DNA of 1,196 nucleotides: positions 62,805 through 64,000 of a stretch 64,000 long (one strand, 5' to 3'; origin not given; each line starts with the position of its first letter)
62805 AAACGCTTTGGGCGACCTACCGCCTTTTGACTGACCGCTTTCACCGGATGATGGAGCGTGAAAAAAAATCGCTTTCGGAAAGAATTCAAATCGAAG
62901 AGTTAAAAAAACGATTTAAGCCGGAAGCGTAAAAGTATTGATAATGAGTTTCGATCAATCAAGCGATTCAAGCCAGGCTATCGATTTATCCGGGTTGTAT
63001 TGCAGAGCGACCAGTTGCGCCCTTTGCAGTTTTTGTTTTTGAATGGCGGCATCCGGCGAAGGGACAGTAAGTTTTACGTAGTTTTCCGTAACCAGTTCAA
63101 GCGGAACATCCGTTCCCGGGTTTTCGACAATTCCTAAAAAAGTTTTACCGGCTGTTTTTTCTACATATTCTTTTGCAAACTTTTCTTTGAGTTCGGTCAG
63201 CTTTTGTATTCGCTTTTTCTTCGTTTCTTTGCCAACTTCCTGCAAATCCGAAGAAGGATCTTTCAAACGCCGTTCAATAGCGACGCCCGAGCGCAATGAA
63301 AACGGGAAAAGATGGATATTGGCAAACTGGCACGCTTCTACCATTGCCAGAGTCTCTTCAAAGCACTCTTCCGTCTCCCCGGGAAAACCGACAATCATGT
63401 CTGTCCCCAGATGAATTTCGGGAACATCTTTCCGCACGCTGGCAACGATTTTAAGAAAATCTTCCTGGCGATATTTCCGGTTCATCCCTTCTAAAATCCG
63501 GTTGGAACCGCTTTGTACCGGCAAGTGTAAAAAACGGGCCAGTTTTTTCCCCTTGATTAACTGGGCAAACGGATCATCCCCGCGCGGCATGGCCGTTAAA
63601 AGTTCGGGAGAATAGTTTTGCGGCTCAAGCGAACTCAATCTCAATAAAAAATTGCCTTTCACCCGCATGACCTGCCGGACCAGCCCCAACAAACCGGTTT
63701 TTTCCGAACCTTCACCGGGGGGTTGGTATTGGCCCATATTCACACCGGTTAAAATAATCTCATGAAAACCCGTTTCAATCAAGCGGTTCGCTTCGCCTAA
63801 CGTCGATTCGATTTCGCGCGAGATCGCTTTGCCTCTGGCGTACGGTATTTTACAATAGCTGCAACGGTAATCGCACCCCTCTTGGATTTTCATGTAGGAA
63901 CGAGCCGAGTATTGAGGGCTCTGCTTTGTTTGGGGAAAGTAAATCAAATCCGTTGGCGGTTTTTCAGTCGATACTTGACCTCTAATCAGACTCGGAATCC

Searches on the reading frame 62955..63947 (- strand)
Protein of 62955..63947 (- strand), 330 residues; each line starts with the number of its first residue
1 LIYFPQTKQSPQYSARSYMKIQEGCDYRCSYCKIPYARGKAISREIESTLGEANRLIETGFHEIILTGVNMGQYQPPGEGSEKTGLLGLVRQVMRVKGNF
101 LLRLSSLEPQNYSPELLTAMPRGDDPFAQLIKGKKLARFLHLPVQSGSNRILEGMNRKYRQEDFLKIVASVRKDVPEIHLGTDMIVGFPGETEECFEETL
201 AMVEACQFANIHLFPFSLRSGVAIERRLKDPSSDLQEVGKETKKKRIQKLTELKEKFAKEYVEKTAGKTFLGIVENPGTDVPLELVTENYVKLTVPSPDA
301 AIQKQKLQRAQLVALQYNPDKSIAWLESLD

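Call 46: find_encoding_contigs(protein=window:62955-63947:-, flank=10000, max_places=4)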
Protein window:62955-63947:- (330 aa): no gene with exactly this product is on record in the collection.
